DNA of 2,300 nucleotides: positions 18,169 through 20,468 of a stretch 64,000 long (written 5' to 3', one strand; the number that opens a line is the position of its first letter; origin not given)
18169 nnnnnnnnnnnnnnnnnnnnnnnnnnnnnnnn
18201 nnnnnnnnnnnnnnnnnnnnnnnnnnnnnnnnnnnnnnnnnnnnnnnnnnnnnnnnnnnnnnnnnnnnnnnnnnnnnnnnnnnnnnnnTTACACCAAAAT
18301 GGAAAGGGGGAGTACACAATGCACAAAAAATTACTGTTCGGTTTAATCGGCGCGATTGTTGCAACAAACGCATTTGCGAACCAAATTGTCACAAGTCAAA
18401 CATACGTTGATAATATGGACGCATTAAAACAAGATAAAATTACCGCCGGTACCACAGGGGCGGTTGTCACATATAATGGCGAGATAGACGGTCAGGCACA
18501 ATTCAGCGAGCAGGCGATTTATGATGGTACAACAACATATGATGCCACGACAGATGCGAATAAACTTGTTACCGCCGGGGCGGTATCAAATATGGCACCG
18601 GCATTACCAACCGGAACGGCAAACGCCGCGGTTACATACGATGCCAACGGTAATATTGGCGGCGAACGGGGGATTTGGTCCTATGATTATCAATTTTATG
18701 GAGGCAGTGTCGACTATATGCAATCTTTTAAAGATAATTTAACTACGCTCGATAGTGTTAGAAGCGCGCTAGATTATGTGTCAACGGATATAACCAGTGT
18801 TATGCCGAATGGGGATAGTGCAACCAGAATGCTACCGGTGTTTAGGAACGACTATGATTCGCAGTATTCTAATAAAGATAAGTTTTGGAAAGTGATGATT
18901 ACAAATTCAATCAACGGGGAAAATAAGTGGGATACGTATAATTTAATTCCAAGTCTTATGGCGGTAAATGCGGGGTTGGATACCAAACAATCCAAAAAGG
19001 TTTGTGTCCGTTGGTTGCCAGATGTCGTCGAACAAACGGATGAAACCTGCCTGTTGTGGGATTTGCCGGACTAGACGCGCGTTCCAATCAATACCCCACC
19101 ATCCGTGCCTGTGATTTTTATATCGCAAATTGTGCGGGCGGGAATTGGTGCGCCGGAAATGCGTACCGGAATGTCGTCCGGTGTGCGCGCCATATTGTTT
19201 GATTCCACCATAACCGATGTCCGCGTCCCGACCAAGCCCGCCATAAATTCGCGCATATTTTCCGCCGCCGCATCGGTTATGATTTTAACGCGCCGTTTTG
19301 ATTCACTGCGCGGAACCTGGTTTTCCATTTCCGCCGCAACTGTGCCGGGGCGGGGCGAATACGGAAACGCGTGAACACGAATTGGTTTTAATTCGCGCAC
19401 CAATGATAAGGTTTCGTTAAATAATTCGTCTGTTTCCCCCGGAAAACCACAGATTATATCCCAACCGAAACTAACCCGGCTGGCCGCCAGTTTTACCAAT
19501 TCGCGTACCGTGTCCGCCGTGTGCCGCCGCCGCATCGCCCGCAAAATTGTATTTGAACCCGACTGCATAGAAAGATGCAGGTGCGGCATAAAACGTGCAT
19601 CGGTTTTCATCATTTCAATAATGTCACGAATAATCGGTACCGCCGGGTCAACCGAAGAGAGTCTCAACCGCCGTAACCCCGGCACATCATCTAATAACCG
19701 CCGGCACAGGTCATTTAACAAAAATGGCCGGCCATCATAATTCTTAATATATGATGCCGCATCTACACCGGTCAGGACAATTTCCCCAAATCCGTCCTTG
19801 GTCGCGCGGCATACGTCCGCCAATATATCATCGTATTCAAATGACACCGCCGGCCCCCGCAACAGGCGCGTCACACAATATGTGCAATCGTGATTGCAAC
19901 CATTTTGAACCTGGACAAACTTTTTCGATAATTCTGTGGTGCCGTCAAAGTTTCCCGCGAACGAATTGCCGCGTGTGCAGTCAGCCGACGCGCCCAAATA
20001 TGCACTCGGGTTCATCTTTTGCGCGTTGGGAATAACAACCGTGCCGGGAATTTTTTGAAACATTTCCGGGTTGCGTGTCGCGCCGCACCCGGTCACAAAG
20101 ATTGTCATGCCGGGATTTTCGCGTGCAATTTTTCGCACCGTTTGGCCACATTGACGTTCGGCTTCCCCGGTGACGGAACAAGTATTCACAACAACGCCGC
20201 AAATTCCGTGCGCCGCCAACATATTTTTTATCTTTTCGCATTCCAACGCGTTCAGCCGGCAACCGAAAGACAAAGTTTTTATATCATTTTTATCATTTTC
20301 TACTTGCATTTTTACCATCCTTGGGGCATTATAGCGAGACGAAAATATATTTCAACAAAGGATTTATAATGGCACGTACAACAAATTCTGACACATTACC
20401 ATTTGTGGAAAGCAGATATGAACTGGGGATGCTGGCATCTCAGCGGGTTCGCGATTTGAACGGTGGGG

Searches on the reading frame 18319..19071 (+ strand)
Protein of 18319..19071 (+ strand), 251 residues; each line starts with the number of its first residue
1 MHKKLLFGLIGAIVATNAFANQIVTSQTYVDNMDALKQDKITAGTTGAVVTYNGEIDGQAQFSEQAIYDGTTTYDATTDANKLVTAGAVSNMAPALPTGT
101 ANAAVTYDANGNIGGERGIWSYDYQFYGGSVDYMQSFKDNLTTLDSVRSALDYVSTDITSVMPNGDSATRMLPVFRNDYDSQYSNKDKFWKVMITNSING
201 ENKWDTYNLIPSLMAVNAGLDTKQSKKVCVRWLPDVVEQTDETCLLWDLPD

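Call 6: search_protein_families(library=pfam, proteins=[window:18319-19071:+], max_evalue=1)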
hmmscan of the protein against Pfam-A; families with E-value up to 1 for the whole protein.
window:18319-19071:+ (251 aa): 0 families

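Call 19: search_protein_families(library=phrogs, proteins=[window:18319-19071:+], max_evalue=0.1)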
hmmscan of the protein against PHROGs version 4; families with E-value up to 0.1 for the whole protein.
window:18319-19071:+ (251 aa): 0 families

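Call 25: find_related_loci(query=A3, collection=genome_contigs, flank=3000)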
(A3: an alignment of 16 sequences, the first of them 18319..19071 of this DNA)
Query A3 (251 aa) in genome_contigs; peptide patterns used: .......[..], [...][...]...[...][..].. (x = any residue, [..] = any of these).
116 stretches matched a pattern; 22 encode a relative of the query (tblastn E <= 1e-3); 22 distinct loci.
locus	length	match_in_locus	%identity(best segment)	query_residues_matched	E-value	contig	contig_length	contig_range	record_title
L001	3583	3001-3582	61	1-204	2e-68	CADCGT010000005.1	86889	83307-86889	MAG: uncultured proteobacterium isolate RUG14636 genome assembly, contig: RUG14636_asm_5, whole genome shotgun sequence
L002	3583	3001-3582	54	1-204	1e-60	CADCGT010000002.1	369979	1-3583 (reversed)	MAG: uncultured proteobacterium isolate RUG14636 genome assembly, contig: RUG14636_asm_2, whole genome shotgun sequence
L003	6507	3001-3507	51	3-153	6e-42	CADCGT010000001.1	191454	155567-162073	MAG: uncultured proteobacterium isolate RUG14636 genome assembly, contig: RUG14636_asm_1, whole genome shotgun sequence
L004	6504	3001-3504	56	5-132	3e-41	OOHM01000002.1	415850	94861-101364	uncultured proteobacterium isolate RUG585 genome assembly, contig: scaffold_7, whole genome shotgun sequence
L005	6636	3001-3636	41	1-251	3e-41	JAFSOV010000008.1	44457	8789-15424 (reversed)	MAG: Alphaproteobacteria bacterium isolate RGIG3338 Goat_Reticulum-6__c206073, whole genome shotgun sequence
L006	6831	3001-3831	41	2-249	3e-46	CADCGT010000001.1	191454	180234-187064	MAG: uncultured proteobacterium isolate RUG14636 genome assembly, contig: RUG14636_asm_1, whole genome shotgun sequence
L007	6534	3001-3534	47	1-165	4e-38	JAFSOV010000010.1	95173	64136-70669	MAG: Alphaproteobacteria bacterium isolate RGIG3338 Goat_Reticulum-6__c216771, whole genome shotgun sequence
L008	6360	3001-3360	64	1-119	2e-43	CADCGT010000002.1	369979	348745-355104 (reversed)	MAG: uncultured proteobacterium isolate RUG14636 genome assembly, contig: RUG14636_asm_2, whole genome shotgun sequence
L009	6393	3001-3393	50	1-128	6e-31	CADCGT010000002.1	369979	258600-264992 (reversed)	MAG: uncultured proteobacterium isolate RUG14636 genome assembly, contig: RUG14636_asm_2, whole genome shotgun sequence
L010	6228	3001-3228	64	1-75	1e-24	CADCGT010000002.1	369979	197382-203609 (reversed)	MAG: uncultured proteobacterium isolate RUG14636 genome assembly, contig: RUG14636_asm_2, whole genome shotgun sequence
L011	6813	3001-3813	31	1-250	3e-20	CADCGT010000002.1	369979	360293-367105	MAG: uncultured proteobacterium isolate RUG14636 genome assembly, contig: RUG14636_asm_2, whole genome shotgun sequence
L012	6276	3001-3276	51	5-89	5e-20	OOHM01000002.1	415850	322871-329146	uncultured proteobacterium isolate RUG585 genome assembly, contig: scaffold_7, whole genome shotgun sequence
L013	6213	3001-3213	58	2-69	4e-18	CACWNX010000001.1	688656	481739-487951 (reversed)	MAG: uncultured proteobacterium isolate RUG10747 genome assembly, contig: RUG10747_asm_1, whole genome shotgun sequence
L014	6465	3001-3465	39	5-136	9e-18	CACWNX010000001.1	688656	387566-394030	MAG: uncultured proteobacterium isolate RUG10747 genome assembly, contig: RUG10747_asm_1, whole genome shotgun sequence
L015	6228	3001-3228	58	1-251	3e-11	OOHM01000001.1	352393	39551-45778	uncultured proteobacterium isolate RUG585 genome assembly, contig: scaffold_6, whole genome shotgun sequence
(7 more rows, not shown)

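Call 81: find_related_loci(query=A3, collection=viral_contigs, flank=8000)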
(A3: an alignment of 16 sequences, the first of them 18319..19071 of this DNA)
Query A3 (251 aa) in viral_contigs; peptide patterns used: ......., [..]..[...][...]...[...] (x = any residue, [..] = any of these).
67 stretches matched a pattern, but none encodes a relative of the query by tblastn (E <= 1e-3).

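Call 111: search_protein_families(library=ncbifam, proteins=[window:18319-19071:+], max_evalue=0.1)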
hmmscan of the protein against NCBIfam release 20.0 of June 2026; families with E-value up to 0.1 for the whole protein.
window:18319-19071:+ (251 aa): 0 families

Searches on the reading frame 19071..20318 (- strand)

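Call 13: search_protein_families(library=ncbifam, proteins=[window:19071-20318:-], max_evalue=0.00001)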
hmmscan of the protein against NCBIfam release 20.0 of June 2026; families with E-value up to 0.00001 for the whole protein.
window:19071-20318:- (415 aa): 10 families
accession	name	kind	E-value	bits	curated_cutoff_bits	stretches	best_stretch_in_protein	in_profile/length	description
TIGR01579.1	MiaB-like-C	equivalog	4.1e-96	322.8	357.05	1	17-377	3-385/416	tRNA (N(6)-L-threonylcarbamoyladenosine(37)-C(2))-methylthiotransferase MtaB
TIGR00089.1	TIGR00089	subfamily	2.7e-86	290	251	1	17-407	6-424/429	MiaB/RimO family radical SAM methylthiotransferase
TIGR01574.1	miaB-methiolase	equivalog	1.8e-58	198.6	355.3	1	17-376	6-391/437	tRNA (N6-isopentenyl adenosine(37)-C2)-methylthiotransferase MiaB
TIGR01578.1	MiaB-like-B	hypoth_equivalog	6.3e-53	180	314.7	1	17-412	6-418/421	tRNA (N(6)-L-threonylcarbamoyladenosine(37)-C(2))-methylthiotransferase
NF010916.0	PRK14336.1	equivalog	6e-46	157.1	606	1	18-377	9-371/418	tRNA (N6-isopentenyl adenosine(37)-C2)-methylthiotransferase MiaB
TIGR01125.1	TIGR01125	equivalog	1.5e-43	149.5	356.95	1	13-376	2-382/432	30S ribosomal protein S12 methylthiotransferase RimO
TIGR04013.1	B12_SAM_MJ_1487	hypoth_equivalog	8.9e-19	67.6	251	1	132-346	151-371/382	TIGR04013 family B12-binding domain/radical SAM domain-containing protein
TIGR04014.1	B12_SAM_MJ_0865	equivalog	1.1e-13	50.7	360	1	134-340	162-366/434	methyl-coenzyme M reductase glutamine C-methyltransferase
TIGR04479.1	bcpD_PhpK_rSAM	subfamily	4e-07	28.8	600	1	247-312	345-411/504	PhpK family radical SAM P-methyltransferase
TIGR03994.1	rSAM_HemZ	equivalog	1.1e-06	28.1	321.4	1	248-333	202-290/401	coproporphyrinogen dehydrogenase HemZ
